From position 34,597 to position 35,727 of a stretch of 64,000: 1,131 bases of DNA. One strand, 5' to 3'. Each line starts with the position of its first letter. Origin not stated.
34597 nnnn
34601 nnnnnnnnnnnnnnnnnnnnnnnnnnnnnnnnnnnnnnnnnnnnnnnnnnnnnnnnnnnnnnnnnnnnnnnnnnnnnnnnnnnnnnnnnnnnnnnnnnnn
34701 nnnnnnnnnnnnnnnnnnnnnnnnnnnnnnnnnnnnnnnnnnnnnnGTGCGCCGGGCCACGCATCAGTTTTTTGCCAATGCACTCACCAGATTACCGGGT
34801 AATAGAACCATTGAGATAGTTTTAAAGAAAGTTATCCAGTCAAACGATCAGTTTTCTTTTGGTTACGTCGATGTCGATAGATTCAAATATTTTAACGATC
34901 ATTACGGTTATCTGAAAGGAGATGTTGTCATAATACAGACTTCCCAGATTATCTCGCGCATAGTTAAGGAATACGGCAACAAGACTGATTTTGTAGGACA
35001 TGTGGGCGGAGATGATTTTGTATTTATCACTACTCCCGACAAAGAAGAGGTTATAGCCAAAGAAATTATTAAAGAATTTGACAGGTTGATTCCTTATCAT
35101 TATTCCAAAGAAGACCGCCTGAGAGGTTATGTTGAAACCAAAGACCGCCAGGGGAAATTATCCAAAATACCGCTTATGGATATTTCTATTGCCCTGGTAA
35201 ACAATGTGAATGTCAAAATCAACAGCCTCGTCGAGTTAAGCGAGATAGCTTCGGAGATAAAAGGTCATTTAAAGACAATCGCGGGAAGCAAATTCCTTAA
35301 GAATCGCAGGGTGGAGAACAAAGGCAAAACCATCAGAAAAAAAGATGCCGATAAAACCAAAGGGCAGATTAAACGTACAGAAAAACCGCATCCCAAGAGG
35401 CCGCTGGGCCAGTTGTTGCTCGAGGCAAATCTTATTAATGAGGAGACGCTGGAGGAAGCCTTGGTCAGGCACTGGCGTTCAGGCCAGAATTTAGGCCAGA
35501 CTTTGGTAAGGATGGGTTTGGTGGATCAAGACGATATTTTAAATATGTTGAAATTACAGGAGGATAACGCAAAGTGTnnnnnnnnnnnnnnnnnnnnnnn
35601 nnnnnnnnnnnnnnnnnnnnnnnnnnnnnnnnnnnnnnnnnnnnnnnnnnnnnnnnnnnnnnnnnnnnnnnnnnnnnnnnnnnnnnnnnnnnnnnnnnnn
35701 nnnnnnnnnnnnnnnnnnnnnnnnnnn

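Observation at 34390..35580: Receiver-GGDDF protein ends in a tandem MshEN-type c-di-GMP-binding motif, a possible self-sensing cyclase or c-di-GMP-gated regulator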

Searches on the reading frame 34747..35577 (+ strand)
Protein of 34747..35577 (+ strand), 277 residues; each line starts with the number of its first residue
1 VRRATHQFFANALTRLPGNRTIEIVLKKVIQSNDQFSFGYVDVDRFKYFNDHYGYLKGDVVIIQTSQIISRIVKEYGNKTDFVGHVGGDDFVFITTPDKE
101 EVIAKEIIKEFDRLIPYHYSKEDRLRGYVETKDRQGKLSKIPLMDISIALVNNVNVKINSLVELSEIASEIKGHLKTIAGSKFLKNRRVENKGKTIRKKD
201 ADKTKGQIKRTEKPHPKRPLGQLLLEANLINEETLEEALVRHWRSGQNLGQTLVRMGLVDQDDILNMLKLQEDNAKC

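Call 47: search_protein_representatives(protein=window:34747-35577:+)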
Query: 277 residues. Proteins with E-value up to 0.001 (for the whole library): 27046; up to 1e-10: 2848; up to 1e-30: 542. The best 150 are listed.
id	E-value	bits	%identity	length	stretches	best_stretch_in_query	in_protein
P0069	2.3e-79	282.6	49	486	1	1-271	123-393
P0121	5.1e-73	261.8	47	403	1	2-268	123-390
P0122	1.1e-68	247.7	46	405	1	2-273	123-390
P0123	6.0e-67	241.9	49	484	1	1-265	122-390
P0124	6.8e-66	238.5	47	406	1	1-260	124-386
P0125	3.0e-65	236.4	45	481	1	2-268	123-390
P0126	2.0e-64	233.7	43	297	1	2-272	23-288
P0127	4.9e-63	229.1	52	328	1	1-201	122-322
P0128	3.8e-62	226.2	44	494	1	3-265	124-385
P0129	2.3e-59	217.0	45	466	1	8-269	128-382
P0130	7.3e-59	215.4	44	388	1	7-269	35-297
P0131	1.3e-57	211.3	43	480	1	3-264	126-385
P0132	8.2e-57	208.7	43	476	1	4-263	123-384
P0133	1.3e-54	201.5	40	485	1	7-269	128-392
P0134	2.9e-52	193.8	50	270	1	63-271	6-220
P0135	5.5e-52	192.9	46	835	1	6-195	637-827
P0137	3.8e-51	190.1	48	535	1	2-188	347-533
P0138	1.9e-50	187.8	40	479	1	3-267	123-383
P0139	5.5e-50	186.3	41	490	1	1-269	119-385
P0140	4.2e-49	183.4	41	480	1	2-269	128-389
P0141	1.5e-47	178.3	36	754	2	8-205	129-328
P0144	4.9e-47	176.7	45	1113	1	2-186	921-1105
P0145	6.8e-47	176.2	43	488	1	11-208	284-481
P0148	2.0e-46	174.7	45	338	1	4-195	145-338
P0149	2.7e-46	174.2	46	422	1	10-193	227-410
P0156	2.0e-45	171.4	46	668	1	9-202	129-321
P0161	4.8e-45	170.1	42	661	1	2-200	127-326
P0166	1.0e-44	169.0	40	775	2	10-193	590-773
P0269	4.0e-39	150.7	41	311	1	2-189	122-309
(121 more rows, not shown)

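Call 52: list_cluster_members(proteins=[P0148, P0145, P0149, P0135, P0137, P0141, P0156, P0144, P0166, P0269])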
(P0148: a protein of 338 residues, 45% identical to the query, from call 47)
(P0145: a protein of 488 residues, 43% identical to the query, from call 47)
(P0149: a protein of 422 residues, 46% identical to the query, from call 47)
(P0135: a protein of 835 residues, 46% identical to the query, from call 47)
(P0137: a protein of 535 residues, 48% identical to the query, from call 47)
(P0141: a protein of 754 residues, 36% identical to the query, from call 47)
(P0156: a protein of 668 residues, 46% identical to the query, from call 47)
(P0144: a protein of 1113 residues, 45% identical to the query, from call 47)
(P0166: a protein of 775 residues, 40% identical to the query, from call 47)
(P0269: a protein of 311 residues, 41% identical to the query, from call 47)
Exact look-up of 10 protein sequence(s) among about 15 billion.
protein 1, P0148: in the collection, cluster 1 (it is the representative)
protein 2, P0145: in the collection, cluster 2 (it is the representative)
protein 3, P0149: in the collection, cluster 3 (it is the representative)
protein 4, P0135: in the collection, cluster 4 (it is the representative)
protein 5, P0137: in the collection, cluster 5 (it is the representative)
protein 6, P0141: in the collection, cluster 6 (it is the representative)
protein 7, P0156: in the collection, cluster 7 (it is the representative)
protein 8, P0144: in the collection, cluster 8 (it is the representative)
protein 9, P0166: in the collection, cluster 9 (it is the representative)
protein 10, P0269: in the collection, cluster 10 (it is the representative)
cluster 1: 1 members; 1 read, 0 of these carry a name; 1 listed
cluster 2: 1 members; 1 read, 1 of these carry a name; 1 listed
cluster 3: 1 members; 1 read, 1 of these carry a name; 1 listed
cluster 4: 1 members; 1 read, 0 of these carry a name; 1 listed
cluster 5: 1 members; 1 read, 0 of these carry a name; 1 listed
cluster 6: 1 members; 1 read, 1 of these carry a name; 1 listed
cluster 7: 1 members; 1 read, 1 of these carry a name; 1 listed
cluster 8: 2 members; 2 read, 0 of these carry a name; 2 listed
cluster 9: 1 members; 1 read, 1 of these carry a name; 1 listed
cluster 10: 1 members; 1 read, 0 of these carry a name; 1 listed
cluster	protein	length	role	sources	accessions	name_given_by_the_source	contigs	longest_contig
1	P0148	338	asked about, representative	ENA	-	-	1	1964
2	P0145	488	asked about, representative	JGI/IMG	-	diguanylate cyclase (GGDEF)-like protein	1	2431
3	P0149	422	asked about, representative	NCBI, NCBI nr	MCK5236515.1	MAG: diguanylate cyclase, partial [Deltaproteobacteria bacterium] | diguanylate cyclase [Deltaproteobacteria bacterium]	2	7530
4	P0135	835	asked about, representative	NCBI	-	-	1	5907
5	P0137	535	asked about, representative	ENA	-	-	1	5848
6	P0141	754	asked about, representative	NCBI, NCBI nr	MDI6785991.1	MAG: EAL domain-containing protein [bacterium] | EAL domain-containing protein [bacterium]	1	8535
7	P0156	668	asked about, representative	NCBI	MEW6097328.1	MAG: response regulator [bacterium]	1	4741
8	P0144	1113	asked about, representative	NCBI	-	-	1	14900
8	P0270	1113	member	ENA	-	-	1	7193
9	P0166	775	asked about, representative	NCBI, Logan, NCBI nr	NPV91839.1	MAG: EAL and GGDEF domain-containing protein [Firmicutes bacterium] | EAL and GGDEF domain-containing protein [Bacillota bacterium]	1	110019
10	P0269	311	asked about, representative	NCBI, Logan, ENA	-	-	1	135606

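Call 53: find_homologous_proteins(query=P0148, max_evalue=1e-20)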
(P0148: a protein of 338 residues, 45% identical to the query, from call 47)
Query P0148 (338 aa): 4774 proteins with E <= 1e-20 among 8000 candidates; the best 120 are listed.
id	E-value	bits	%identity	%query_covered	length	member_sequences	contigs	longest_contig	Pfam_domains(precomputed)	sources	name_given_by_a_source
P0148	6.4e-220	747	100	100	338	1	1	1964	PF00990.27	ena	-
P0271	1.6e-196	670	90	99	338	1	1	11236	PF00990.27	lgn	-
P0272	7.7e-143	494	69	99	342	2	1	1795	PF00990.27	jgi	jgi:GGDEF domain-containing protein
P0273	5.3e-139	481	66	100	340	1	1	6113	PF00990.27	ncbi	-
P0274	6.6e-138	478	66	100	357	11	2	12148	PF00990.27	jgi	-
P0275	1.1e-136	473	66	100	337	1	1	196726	PF00990.27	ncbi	-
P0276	1.9e-136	473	67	99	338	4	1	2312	PF00990.27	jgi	-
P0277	2.9e-135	469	66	100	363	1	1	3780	PF00990.27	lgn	-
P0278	5.9e-134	465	65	100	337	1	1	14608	PF00990.27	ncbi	-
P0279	5.0e-133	461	65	100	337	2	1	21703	PF00990.27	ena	-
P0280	1.1e-131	457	65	100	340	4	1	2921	PF00990.27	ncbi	-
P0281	1.2e-131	457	64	100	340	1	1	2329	PF00990.27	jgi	jgi:GGDEF domain-containing protein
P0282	7.7e-131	454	62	100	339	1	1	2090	PF00990.27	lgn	-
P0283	3.6e-130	452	63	100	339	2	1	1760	PF00990.27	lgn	-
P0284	1.5e-129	450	64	100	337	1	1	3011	PF00990.27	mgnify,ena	mgnify:CR=1 FL=1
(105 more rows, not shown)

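Call 55: find_related_loci(query=A2, collection=genome_contigs, flank=1500)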
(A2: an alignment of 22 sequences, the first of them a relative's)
Query A2 (328 aa) in genome_contigs; peptide patterns used: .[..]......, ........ (x = any residue, [..] = any of these).
600 stretches matched a pattern (row limit reached: there are more); 581 encode a relative of the query (tblastn E <= 1e-3); the best 80 are kept; 80 distinct loci.
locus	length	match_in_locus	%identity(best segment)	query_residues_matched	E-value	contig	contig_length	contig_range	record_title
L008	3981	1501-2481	81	1-327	0e+0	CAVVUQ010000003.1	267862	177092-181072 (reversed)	MAG: uncultured delta proteobacterium isolate MFD02979.bin.1.211 genome assembly, contig: contig_22093, whole genome sho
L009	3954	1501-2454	57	1-327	2e-114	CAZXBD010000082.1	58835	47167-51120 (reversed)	MAG TPA_asm: uncultured Geobacteraceae bacterium isolate binchicken_co231_100 genome assembly, contig: k141_875147, whol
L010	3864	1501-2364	45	41-321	2e-71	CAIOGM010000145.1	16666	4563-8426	MAG: uncultured Geobacter sp. isolate A14_bin-2059 genome assembly, contig: bin-2059:145/179, whole genome shotgun seque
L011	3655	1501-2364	44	41-321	7e-70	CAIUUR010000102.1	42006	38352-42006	MAG: uncultured Geobacteraceae bacterium isolate VK3_bin-0517 genome assembly, contig: bin-0517:102/568, whole genome sh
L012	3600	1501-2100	52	128-327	4e-66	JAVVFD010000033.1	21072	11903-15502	MAG: bacterium isolate TamC13-38 NODE_33_length_21072_cov_4.865778, whole genome shotgun sequence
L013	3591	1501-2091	51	128-321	5e-64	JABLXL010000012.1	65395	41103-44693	MAG: Actinomycetota bacterium isolate Ch49 contig12, whole genome shotgun sequence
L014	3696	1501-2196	45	94-327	1e-63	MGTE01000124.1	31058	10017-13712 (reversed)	MAG: Deltaproteobacteria bacterium RIFOXYD12_FULL_57_12 rifoxyd3_full_scaffold_962, whole genome shotgun sequence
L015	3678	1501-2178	46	94-319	2e-63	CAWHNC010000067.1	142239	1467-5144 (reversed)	MAG: Nitrospirota bacterium isolate MFD04752.bin.1.93 genome assembly, contig: contig_2293, whole genome shotgun sequenc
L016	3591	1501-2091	50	128-321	4e-63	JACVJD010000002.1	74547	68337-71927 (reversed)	MAG: Candidatus Solincola daggyaiensis isolate DG_1_6.bin.137 contig002, whole genome shotgun sequence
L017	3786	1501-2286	40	58-324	7e-63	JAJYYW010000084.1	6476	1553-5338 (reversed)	MAG: bacterium isolate FK4.bin6 NODE_17758_length_6476_cov_0.789731, whole genome shotgun sequence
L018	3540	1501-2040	53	142-321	9e-62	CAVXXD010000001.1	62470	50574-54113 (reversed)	MAG: uncultured bacterium isolate MFD04716.bin.1.266 genome assembly, contig: contig_102046, whole genome shotgun sequen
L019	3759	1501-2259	42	72-324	3e-61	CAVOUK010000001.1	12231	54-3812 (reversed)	MAG: Thermodesulfovibrionia bacterium isolate MFD10007.bin.2.208 genome assembly, contig: contig_107343, whole genome sh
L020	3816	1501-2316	42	56-321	1e-60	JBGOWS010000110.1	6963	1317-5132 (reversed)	MAG: Thermodesulfovibrionia bacterium isolate OBJ_0618_130150_87 k141_1569311_length_6963_cov_13.0032, whole genome shot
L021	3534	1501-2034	50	144-321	3e-58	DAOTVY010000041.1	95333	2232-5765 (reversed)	MAG TPA_asm: Chloroflexia bacterium isolate H111_92 k127_1000993, whole genome shotgun sequence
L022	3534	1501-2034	51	144-321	6e-58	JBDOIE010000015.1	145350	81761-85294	MAG: Chloroflexia bacterium isolate TC202112_Ori_Bins012 k147_492573, whole genome shotgun sequence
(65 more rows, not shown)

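Call 57: search_protein_families(library=pfam, proteins=[P0156, P0141, P0135, P0148, P0166, P0161, P0145], max_evalue=0.001)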
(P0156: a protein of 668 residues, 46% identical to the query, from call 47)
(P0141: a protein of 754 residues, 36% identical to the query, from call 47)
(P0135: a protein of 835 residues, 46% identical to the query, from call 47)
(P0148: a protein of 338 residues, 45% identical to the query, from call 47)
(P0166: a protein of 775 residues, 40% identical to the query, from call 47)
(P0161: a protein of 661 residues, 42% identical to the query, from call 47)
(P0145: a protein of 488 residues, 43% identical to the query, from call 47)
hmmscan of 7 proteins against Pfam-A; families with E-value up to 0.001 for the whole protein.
P0156 (668 aa): 6 families
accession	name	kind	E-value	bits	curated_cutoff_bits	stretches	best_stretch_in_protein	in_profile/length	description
PF00072.30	Response_reg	-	1.9e-62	208.7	30.2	2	6-117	1-110/111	Response regulator receiver domain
PF13487.12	HD_5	-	3.2e-42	144.6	27.2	1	491-652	6-170/170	HD domain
PF01966.28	HD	-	2e-21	76.9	22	1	501-621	3-116/116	HD domain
PF00990.26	GGDEF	-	1e-16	61.6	23.8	1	132-237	5-112/161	Diguanylate cyclase, GGDEF domain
PF23198.2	PDE8A_N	-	9.5e-12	45.5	29.6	1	4-88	11-96/147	PDE8A-like, N-terminal domain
PF20274.4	cREC_REC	-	2e-06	28.8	27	0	7-76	3-63/88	Cyclic-phosphate processing Receiver domain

P0141 (754 aa): 3 families
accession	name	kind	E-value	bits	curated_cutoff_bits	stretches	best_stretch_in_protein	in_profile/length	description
PF00563.25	EAL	-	1.2e-42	146.4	31.3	1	519-745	3-235/236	EAL domain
PF00072.30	Response_reg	-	2.8e-29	102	30.2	1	7-119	1-111/111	Response regulator receiver domain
PF00990.26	GGDEF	-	1.1e-18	67.9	23.8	1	133-229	5-103/161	Diguanylate cyclase, GGDEF domain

P0135 (835 aa): 6 families
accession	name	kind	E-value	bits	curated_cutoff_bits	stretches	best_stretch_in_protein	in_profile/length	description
PF00072.30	Response_reg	-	1.1e-41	141.9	30.2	2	517-629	1-111/111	Response regulator receiver domain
PF00990.26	GGDEF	-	7e-17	62.1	23.8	1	645-744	7-108/161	Diguanylate cyclase, GGDEF domain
PF00512.31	HisKA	-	2.9e-14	53.3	26.9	1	112-178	2-65/66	His Kinase A (phospho-acceptor) domain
PF02518.31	HATPase_c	-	9.6e-13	49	26.4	1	227-357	2-109/111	Histidine kinase-, DNA gyrase B-, and HSP90-like ATPase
PF08448.16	PAS_4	-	7e-05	23.5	23.1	1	2-104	2-107/110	PAS fold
PF13426.13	PAS_9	-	0.0001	22.9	27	0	8-104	4-103/103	PAS domain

P0148 (338 aa): 1 family
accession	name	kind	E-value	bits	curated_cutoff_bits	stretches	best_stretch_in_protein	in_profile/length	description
PF00990.26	GGDEF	-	2.1e-12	47.6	23.8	1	155-242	5-92/161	Diguanylate cyclase, GGDEF domain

P0166 (775 aa): 3 families
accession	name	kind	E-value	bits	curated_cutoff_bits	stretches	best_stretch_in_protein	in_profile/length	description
PF00563.25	EAL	-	9.3e-54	182.7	31.3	1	199-422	4-236/236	EAL domain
PF00990.26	GGDEF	-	8.1e-23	81.4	23.8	2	592-692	5-107/161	Diguanylate cyclase, GGDEF domain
PF00571.33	CBS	-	8.8e-06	26.4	24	0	524-579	3-55/57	CBS domain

P0161 (661 aa): 3 families
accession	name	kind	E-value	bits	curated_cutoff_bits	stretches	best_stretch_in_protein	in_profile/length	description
PF00480.26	ROK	-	3.5e-30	106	22.9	2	348-514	2-155/294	ROK family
PF00990.26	GGDEF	-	7.1e-15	55.6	23.8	1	136-224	4-92/161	Diguanylate cyclase, GGDEF domain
PF00072.30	Response_reg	-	1.1e-05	26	30.2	1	11-117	2-105/111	Response regulator receiver domain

P0145 (488 aa): 4 families
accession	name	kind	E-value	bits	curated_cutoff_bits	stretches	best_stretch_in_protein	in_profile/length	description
PF00990.26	GGDEF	-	1.4e-15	57.9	23.8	1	285-373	5-93/161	Diguanylate cyclase, GGDEF domain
PF00672.30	HAMP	-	2.6e-06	28.1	25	1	223-275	1-53/53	HAMP domain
PF12729.13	4HB_MCP_1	-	7.2e-06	26.1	27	1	27-180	2-162/181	Four helix bundle sensory module for signal transduction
PF05227.19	CHASE3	-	0.00019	21.8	28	1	67-164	6-105/138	CHASE3 domain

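Call 58: search_protein_families(library=ncbifam, proteins=[P0128, P0132, P0148], max_evalue=1e-8)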
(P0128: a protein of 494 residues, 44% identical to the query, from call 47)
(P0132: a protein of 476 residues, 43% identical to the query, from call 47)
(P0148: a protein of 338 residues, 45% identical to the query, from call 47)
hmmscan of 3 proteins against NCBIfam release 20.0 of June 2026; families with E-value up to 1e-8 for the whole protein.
P0128 (494 aa): 88 families (the best 25 are shown)
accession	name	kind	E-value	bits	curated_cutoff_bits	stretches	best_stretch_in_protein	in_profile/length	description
NF007135.0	PRK09581.1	equivalog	4.6e-38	131.2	474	1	6-129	4-126/457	PleD family two-component system response regulator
NF045944.1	ResRegRpaBCyano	equivalog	6.5e-29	100.9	330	1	8-136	1-126/229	response regulator transcription factor RpaB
TIGR02154.1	PhoB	equivalog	8.1e-29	100.5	296.2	1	6-135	4-133/226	phosphate regulon transcriptional regulator PhoB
NF040534.1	resp_reg_YycF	equivalog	7.1e-28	97.4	340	1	6-129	2-122/231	response regulator YycF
NF040689.1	MtrAB_MtrA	equivalog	8.8e-27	93.9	300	1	7-144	1-132/219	MtrAB system response regulator MtrA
NF012023.0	PRK15479.1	equivalog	8.7e-26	90.8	337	1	6-126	2-120/224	transcriptional regulator TctD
NF008296.0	PRK11083.1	equivalog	2.2e-24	86.1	273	1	5-146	4-141/228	two-component system response regulator CreB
NF053854.1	RespRegPhoBBctds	equivalog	6e-24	84.6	270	1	7-128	1-121/225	two-component system response regulator PhoB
NF007005.1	PRK09468.1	equivalog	5.4e-23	81.7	331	1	5-129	4-126/237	osmolarity response regulator transcription factor OmpR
NF007982.1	PRK10710.1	equivalog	6.7e-23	81.5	380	1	5-131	8-131/235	envelope stress response regulator BaeR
NF041733.1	resp_reg_CseB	equivalog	1.9e-22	79.7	350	1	6-131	2-124/228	two-component system response regulator CseB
NF041734.1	resp_reg_RppA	equivalog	2.3e-21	76.2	250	1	6-128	2-124/229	two-component system response regulator RppA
NF045991.1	RespRegCtrARhodob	equivalog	2.5e-21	76.4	350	1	6-126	2-120/224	response regulator transcription factor CtrA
TIGR01387.1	cztR_silR_copR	subfamily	7.3e-21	74.8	279.2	1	7-128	1-120/218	heavy metal response regulator transcription factor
NF033117.2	vanR_ACDEGLN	exception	2.2e-20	73.2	350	1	7-130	1-121/226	VanR-ABDEGLN family response regulator transcription factor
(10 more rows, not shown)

P0132 (476 aa): 31 families (the best 25 are shown)
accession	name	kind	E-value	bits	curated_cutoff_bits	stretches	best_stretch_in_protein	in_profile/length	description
NF007135.0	PRK09581.1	equivalog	5e-23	81.6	474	2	144-214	313-379/457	PleD family two-component system response regulator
TIGR00254.1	GGDEF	domain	7.2e-18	64.8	37.4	1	140-227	22-107/168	diguanylate cyclase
NF007423.1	PRK09966.1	equivalog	3.1e-16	59.3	325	1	131-220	243-332/390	diguanylate cyclase DgcN/YfiN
NF045944.1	ResRegRpaBCyano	equivalog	9.5e-15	54.6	330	1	28-126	23-118/229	response regulator transcription factor RpaB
TIGR02538.1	type_IV_pilB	equivalog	1.6e-14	53.5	675.65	1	341-474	2-135/564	type IV-A pilus assembly ATPase PilB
TIGR02154.1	PhoB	equivalog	3.5e-14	52.7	296.2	1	6-153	5-151/226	phosphate regulon transcriptional regulator PhoB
NF008411.1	PRK11234.1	equivalog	3.1e-13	49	1170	1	332-463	473-605/723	cyclic di-3',5'-guanylate-activated glycosyltransferase NfrB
NF008296.0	PRK11083.1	equivalog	3.3e-13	49.6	273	1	34-144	35-141/228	two-component system response regulator CreB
NF011955.1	PRK15426.1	equivalog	3.8e-13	48.4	408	1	150-213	425-484/564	cellulose biosynthesis regulator diguanylate cyclase DgcQ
NF038266.1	diguan_SiaD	equivalog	6.5e-13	48.6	290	1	131-213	98-180/252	biofilm regulation diguanylate cyclase SiaD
NF050064.1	BlResRespRegCbrR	equivalog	6.8e-13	48.3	600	1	47-208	169-335/415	bile resistance response regulator CbrR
NF053729.1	c-di-GMP_motif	domain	1.2e-12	47.4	38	1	340-392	1-53/53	cyclic di-GMP-binding domain-containing protein, MshE-related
NF007474.0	PRK10060.1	equivalog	2.3e-12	45.9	782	1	131-215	241-323/663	cyclic di-GMP phosphodiesterase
TIGR01387.1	cztR_silR_copR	subfamily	3.5e-12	46.4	279.2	1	25-126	20-120/218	heavy metal response regulator transcription factor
NF007380.0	PRK09894.1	equivalog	7.5e-12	45.2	256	1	131-214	133-214/296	diguanylate cyclase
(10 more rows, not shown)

P0148 (338 aa): 6 families
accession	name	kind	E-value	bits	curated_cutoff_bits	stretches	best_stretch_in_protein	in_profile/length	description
NF007423.1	PRK09966.1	equivalog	4.9e-13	48.7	325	1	155-250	243-342/390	diguanylate cyclase DgcN/YfiN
TIGR00254.1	GGDEF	domain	2e-12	47.2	37.4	1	155-241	9-95/168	diguanylate cyclase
NF051473.1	DigCycDgcsShew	equivalog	1e-10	41.5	400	1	156-254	140-240/291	diguanylate cyclase DgcS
NF007298.0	PRK09776.1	equivalog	4.9e-10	37.9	1135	1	156-252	689-788/1111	diguanylate cyclase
NF038266.1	diguan_SiaD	equivalog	5.9e-10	38.9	290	1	148-242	91-185/252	biofilm regulation diguanylate cyclase SiaD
NF007380.0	PRK09894.1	equivalog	7.7e-09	35.3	256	1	124-250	98-226/296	diguanylate cyclase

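Call 71: list_cluster_members(proteins=[P0123, P0125, P0128, P0129, P0131, P0132, P0133, P0138, P0139, P0140])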
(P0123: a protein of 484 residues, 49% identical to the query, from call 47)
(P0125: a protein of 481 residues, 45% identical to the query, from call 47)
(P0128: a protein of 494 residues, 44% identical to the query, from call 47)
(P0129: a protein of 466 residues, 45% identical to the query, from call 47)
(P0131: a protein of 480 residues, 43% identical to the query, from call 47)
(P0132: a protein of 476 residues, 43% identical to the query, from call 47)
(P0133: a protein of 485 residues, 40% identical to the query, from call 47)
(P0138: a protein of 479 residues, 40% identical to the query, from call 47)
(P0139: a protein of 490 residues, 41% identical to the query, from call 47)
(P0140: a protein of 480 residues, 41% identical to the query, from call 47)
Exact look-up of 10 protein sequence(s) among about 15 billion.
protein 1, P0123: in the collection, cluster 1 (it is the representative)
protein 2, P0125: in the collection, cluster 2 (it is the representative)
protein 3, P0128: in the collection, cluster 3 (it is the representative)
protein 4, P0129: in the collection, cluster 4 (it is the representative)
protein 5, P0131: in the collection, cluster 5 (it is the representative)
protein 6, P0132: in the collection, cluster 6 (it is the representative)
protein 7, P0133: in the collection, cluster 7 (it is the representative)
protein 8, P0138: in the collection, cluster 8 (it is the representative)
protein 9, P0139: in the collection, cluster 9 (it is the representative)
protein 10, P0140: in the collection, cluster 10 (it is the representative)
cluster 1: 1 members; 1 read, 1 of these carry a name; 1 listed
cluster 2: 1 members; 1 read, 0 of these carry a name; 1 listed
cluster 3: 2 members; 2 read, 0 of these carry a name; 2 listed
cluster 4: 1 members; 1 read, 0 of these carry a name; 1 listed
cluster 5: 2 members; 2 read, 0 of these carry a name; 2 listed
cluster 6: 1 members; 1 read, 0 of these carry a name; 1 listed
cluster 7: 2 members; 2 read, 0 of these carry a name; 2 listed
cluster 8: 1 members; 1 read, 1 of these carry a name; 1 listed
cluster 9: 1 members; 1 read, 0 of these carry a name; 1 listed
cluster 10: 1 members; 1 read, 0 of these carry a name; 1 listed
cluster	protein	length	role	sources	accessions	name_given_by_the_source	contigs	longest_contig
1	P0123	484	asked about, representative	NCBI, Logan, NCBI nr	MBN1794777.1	MAG: response regulator [Candidatus Omnitrophica bacterium] | response regulator [Candidatus Omnitrophota bacterium]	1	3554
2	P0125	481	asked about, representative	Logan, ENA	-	-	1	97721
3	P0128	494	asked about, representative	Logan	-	-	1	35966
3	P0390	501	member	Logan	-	-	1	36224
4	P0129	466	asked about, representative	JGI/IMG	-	-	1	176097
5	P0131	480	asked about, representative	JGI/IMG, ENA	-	-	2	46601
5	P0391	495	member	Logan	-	-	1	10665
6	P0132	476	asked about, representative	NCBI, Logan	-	-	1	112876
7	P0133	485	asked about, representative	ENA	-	-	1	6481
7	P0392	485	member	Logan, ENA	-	-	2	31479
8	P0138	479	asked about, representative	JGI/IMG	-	diguanylate cyclase (GGDEF)-like protein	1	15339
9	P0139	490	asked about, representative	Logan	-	-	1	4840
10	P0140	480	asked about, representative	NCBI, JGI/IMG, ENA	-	-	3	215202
